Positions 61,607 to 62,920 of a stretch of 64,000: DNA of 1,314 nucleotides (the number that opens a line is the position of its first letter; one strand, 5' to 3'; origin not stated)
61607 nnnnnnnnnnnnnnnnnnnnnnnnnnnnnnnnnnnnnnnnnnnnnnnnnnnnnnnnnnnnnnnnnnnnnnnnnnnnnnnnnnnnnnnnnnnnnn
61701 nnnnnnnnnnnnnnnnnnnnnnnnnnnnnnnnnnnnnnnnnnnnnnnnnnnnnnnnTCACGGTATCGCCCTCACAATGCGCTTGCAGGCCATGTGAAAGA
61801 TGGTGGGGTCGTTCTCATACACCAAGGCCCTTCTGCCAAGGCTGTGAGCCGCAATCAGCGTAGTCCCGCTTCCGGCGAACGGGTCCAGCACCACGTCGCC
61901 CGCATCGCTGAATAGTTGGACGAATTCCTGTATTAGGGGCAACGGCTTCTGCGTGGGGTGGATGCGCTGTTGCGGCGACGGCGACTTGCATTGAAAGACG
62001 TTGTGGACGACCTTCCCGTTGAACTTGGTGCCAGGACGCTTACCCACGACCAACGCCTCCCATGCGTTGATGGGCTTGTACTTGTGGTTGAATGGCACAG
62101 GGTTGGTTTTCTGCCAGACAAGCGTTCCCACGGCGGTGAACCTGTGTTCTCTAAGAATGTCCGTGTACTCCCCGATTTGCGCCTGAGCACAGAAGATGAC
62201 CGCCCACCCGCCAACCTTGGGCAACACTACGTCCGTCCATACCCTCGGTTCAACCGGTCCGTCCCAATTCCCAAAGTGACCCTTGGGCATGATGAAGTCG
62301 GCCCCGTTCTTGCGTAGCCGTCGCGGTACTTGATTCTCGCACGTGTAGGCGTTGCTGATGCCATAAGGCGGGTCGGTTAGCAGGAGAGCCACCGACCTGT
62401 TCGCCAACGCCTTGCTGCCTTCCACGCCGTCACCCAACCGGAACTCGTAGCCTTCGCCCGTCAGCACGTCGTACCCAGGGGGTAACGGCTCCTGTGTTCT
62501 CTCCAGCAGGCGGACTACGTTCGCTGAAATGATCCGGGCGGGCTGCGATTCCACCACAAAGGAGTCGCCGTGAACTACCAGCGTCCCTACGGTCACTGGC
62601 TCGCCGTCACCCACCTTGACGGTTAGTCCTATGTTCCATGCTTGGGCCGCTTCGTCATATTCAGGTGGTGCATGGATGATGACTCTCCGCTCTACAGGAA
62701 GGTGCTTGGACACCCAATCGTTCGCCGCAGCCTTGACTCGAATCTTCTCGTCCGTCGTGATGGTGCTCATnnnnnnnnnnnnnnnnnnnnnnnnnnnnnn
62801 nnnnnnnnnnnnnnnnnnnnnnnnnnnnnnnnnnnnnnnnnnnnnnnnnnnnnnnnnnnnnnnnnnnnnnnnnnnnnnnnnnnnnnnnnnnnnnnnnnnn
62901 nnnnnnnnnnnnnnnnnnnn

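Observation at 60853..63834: IS1595 carrying a translationally coupled transposase-methyltransferase-HNH nuclease operon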

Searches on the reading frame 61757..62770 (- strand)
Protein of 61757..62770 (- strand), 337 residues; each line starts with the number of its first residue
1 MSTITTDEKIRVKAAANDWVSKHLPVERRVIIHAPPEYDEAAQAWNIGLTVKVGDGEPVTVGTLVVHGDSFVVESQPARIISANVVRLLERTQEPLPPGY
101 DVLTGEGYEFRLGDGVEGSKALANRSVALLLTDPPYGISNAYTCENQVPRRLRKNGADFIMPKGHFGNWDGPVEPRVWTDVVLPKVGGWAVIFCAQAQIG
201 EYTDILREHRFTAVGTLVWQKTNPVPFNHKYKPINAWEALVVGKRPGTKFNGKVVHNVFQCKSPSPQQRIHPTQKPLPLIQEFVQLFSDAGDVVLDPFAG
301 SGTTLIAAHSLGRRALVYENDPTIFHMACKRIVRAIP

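Call 3: search_protein_families(library=pfam, proteins=[window:61757-62770:-], max_evalue=0.1)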
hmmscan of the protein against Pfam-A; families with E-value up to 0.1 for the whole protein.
window:61757-62770:- (337 aa): 4 families
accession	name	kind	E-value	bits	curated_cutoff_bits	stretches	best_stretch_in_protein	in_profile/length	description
PF01555.25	N6_N4_Mtase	-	2.9e-25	90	26.7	1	127-328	1-219/221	DNA methylase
PF01170.24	UPF0020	-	0.00014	22.1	22.3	1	290-316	28-54/197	RMKL-like, methyltransferase domain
PF03602.21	Cons_hypoth95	-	0.042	13.9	24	0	292-327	43-79/182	Conserved hypothetical protein 95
PF13427.11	AadA_C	-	0.072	13.7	22.2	0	5-46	44-87/103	Aminoglycoside adenylyltransferase, C-terminal domain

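Call 6: search_protein_families(library=ncbifam, proteins=[window:61757-62770:-], max_evalue=1)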
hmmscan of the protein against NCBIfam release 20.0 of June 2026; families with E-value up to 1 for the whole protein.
window:61757-62770:- (337 aa): 5 families
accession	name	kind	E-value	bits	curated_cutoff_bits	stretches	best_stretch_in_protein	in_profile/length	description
NF050803.1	DnaMtaseCcrMCaul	equivalog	4.5e-19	68.6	830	2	267-334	182-249/350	adenine-specific DNA-methyltransferase CcrM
NF008572.0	PRK11524.1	equivalog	1.1e-15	57.6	292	2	269-332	193-256/294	adenine-specific DNA-methyltransferase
NF010253.0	PRK13699.1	subfamily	3.9e-15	56.1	244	1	110-320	4-193/226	DNA methyltransferase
TIGR01177.1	TIGR01177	hypoth_equivalog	0.00078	18.9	316.55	1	290-314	182-206/330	TIGR01177 family methyltransferase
NF001790.0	PRK00517.3-3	equivalog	0.073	12.4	269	1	289-329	121-162/262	50S ribosomal protein L11 methyltransferase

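Call 7: search_protein_families(library=padloc, proteins=[window:61757-62770:-], max_evalue=1)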
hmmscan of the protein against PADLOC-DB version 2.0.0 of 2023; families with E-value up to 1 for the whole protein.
window:61757-62770:- (337 aa): 77 families (the best 25 are shown)
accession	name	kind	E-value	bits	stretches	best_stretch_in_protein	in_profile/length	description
PDLC03371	MTase_II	-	7.8e-33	112.1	1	115-332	18-252/260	Type II methyltransferase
PDLC03216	MTase_II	-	1.9e-20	71.2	3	268-334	191-257/364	Type II methyltransferase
PDLC03299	MTase_II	-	4.7e-20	70.3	2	260-332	185-257/296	Type II methyltransferase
PDLC03320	MTase_II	-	2.3e-19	67.6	2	244-334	186-276/289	Type II methyltransferase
PDLC03353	MTase_II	-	6.3e-19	66.5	2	250-332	168-250/260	Type II methyltransferase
PDLC03308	MTase_II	-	1.6e-18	64.9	1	113-331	175-393/419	Type II methyltransferase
PDLC03321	MTase_II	-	2.3e-18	64.3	1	119-333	25-243/245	Type II methyltransferase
PDLC03738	oMTase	-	5.5e-18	62.8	2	268-333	201-266/376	orphan methyltransferase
PDLC03279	MTase_II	-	6.3e-18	62.4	1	124-332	375-584/587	Type II methyltransferase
PDLC03228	MTase_II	-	9.1e-18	62.9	1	110-332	4-205/227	Type II methyltransferase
PDLC03229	MTase_II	-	1.5e-15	55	1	122-332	194-400/436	Type II methyltransferase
PDLC03387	MTase_II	-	2.9e-15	54.2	2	254-333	198-276/289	Type II methyltransferase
PDLC03350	MTase_II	-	5.5e-15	53.6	1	257-332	220-295/312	Type II methyltransferase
PDLC03265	MTase_II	-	1.1e-14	52.7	2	257-332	253-328/333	Type II methyltransferase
PDLC03339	MTase_II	-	2.2e-14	51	1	268-335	206-274/399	Type II methyltransferase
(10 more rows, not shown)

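Call 37: find_encoding_contigs(protein=window:61757-62770:-, flank=5000, max_places=6)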
Protein window:61757-62770:- (337 aa): no gene with exactly this product is on record in the collection.
